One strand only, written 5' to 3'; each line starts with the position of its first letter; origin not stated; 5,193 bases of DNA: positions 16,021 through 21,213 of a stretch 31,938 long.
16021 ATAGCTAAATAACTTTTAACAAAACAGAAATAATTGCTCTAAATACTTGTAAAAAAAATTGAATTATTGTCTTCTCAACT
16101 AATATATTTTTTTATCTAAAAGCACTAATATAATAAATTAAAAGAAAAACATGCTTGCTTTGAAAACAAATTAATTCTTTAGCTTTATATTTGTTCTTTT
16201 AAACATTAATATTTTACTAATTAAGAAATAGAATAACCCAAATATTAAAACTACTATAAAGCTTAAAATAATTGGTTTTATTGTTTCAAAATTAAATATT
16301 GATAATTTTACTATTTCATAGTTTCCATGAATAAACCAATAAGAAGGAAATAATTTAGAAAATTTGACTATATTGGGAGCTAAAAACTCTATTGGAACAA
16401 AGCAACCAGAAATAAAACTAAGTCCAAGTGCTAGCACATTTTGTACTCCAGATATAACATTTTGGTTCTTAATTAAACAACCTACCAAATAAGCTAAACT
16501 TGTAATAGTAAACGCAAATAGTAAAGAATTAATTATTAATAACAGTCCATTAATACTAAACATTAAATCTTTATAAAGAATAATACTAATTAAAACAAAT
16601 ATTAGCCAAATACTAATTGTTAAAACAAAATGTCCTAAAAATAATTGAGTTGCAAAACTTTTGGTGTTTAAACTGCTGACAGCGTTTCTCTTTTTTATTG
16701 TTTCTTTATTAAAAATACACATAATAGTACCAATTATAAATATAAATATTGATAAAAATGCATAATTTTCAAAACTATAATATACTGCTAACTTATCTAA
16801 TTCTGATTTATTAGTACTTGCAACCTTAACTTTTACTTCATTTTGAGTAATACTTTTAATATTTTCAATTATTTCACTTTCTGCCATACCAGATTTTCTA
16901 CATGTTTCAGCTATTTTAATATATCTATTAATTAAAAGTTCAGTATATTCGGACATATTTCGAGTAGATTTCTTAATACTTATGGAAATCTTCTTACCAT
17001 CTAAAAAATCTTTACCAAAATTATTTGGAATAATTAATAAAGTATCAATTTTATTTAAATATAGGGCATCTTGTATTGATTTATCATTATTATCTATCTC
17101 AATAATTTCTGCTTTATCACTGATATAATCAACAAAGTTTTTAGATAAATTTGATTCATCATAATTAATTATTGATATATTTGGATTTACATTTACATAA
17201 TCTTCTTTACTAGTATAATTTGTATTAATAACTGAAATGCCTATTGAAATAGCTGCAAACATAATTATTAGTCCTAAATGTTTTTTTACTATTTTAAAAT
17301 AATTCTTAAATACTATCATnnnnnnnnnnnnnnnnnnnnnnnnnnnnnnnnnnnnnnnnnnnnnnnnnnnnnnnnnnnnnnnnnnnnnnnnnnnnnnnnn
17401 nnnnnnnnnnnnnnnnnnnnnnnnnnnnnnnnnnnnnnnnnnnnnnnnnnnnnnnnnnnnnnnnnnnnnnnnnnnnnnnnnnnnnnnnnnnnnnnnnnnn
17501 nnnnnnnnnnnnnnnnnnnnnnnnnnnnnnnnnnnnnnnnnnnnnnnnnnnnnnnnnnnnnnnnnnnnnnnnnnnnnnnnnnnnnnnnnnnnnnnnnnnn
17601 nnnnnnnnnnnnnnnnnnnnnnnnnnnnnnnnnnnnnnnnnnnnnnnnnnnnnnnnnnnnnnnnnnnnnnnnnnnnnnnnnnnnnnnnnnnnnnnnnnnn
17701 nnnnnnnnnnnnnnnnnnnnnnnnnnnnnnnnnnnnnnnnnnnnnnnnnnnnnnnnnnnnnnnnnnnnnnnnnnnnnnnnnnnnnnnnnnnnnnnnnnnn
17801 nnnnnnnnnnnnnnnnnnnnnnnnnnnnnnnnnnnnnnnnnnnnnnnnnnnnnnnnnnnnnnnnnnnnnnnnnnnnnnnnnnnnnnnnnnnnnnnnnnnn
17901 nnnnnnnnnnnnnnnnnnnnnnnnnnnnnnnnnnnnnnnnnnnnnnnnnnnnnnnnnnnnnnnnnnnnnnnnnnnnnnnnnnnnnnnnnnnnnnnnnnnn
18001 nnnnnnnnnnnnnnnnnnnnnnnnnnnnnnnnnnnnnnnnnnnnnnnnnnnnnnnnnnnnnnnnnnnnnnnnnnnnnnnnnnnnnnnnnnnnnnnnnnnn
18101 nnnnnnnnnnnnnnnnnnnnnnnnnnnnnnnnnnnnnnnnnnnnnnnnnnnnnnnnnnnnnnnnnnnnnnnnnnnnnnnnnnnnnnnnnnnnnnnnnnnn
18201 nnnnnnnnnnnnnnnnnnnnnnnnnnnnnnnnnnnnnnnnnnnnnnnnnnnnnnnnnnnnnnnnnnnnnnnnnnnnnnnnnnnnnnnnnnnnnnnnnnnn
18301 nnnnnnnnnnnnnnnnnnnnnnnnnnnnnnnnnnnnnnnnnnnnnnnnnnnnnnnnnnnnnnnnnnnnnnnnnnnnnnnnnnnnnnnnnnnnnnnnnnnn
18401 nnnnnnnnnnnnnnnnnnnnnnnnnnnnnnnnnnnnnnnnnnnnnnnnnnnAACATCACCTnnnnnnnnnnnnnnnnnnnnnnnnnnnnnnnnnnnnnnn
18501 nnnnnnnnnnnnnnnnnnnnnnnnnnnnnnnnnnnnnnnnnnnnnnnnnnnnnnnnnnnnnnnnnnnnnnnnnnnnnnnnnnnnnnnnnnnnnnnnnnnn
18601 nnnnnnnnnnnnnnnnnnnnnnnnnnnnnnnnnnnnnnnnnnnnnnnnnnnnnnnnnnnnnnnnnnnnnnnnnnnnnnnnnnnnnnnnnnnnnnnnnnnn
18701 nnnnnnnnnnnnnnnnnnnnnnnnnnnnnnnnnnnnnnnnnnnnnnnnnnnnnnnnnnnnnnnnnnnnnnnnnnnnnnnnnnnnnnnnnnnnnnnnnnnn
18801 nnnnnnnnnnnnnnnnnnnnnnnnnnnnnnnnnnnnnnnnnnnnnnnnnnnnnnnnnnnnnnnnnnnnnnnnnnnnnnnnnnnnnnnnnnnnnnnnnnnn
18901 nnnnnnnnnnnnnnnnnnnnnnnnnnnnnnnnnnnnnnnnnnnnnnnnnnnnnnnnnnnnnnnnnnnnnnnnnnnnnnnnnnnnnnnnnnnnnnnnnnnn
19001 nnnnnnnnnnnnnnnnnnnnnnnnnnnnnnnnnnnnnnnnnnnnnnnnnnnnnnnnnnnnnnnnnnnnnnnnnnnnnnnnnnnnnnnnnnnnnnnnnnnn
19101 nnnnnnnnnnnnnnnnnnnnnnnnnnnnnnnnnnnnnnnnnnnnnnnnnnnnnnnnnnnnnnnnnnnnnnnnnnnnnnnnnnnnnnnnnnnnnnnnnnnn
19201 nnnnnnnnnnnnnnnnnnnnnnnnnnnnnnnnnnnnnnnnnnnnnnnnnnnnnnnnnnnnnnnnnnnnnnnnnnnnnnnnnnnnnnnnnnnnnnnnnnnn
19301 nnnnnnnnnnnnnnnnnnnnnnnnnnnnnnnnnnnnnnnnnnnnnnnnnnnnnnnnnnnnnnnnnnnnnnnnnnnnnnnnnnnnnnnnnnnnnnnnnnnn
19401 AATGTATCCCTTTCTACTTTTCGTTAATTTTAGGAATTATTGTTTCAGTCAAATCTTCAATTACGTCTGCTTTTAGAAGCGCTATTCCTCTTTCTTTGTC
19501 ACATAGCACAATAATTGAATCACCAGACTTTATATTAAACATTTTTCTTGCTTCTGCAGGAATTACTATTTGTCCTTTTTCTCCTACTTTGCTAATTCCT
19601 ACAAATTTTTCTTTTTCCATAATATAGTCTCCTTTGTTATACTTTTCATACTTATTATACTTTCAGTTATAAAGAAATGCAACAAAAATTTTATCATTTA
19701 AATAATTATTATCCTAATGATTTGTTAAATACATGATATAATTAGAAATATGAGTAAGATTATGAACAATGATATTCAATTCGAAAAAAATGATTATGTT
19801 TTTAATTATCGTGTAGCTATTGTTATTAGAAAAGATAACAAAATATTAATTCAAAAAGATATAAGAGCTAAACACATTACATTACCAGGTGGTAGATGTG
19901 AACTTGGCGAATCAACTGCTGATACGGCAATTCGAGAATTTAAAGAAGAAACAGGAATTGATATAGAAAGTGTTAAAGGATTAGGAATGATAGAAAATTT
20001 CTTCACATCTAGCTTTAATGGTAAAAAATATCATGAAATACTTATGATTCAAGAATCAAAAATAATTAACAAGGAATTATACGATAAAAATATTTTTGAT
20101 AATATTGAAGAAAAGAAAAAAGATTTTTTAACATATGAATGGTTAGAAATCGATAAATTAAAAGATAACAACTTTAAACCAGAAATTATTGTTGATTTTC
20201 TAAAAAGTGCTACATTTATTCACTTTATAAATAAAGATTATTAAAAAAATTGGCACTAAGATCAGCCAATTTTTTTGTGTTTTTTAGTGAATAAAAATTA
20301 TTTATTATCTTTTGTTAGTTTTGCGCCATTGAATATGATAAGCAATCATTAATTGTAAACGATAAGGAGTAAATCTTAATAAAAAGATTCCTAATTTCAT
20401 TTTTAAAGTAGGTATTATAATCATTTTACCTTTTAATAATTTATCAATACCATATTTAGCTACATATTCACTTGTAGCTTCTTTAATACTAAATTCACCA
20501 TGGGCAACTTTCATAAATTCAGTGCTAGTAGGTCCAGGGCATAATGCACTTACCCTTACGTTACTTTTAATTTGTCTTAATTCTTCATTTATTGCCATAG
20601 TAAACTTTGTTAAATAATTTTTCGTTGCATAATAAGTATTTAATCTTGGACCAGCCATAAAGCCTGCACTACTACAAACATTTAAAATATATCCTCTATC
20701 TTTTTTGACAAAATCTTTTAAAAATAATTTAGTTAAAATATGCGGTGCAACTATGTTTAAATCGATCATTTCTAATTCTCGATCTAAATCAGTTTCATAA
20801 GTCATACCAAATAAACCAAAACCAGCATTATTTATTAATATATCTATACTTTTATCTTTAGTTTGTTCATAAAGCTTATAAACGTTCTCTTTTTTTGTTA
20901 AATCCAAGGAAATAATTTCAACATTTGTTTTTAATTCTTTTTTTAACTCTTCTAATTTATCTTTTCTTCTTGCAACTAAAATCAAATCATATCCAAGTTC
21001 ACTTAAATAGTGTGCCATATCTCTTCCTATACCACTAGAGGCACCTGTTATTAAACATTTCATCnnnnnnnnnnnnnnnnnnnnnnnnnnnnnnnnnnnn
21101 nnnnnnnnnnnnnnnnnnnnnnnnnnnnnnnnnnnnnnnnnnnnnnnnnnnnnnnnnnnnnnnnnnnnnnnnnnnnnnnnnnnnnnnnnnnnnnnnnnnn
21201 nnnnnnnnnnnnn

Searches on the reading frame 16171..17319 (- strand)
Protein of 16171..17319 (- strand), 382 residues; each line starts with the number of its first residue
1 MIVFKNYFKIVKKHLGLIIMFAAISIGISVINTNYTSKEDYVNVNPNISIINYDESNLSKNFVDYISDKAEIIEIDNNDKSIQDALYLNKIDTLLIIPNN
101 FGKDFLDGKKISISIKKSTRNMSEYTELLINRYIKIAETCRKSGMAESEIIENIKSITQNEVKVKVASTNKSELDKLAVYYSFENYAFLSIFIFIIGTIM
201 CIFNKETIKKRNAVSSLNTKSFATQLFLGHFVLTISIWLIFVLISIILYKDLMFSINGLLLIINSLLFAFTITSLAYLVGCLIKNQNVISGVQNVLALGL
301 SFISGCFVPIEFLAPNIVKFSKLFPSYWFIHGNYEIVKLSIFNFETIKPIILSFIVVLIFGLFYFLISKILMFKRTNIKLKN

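Call 11: search_protein_families(library=pfam, proteins=[window:16171-17319:-], max_evalue=0.001)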
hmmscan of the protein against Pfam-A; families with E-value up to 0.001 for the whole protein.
window:16171-17319:- (382 aa): 2 families
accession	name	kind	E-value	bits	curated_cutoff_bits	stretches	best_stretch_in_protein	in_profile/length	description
PF12698.13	ABC2_membrane_3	-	9e-35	120.8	31.6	1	18-368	7-345/347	ABC-2 family transporter protein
PF01061.29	ABC2_membrane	-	9.7e-10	38.8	26.9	1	188-332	57-205/211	ABC-2 type transporter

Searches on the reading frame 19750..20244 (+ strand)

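Call 13: search_protein_families(library=pfam, proteins=[window:19750-20244:+], max_evalue=0.001)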
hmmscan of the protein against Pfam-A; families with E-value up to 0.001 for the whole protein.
window:19750-20244:+ (164 aa): 1 family
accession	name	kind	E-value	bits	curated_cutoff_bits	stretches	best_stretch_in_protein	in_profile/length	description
PF00293.34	NUDIX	-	3.6e-16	59.8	21.1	1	21-146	5-130/134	NUDIX domain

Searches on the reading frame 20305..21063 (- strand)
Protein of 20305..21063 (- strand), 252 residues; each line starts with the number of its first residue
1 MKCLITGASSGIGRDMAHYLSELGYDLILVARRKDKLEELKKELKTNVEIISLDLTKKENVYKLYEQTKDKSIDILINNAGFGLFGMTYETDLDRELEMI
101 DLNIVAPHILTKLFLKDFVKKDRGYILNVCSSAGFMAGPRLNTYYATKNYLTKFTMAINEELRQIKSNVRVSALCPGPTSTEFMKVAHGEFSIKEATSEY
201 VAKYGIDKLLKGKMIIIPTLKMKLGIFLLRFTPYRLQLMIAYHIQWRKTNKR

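Call 13: search_protein_families(library=pfam, proteins=[window:20305-21063:-], max_evalue=0.001)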
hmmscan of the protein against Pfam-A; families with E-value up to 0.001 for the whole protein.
window:20305-21063:- (252 aa): 6 families
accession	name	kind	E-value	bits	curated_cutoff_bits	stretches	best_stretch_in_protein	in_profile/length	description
PF00106.31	adh_short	-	8.6e-44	149.8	26.6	1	4-185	4-188/195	short chain dehydrogenase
PF13561.12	adh_short_C2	-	5.2e-26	92.1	27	1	7-196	1-193/236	Enoyl-(Acyl carrier protein) reductase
PF08659.16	KR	-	3.4e-10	40.6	22.6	1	4-155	4-160/180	KR domain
PF01370.27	Epimerase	-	2.1e-07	31.1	20.9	1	4-83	2-75/240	NAD dependent epimerase/dehydratase family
PF13460.12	NAD_binding_10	-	0.00015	22.2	27.2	1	7-65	1-58/184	NAD(P)H-binding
PF16363.11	GDP_Man_Dehyd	-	0.00063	19.7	27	0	4-69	1-75/332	GDP-mannose 4,6 dehydratase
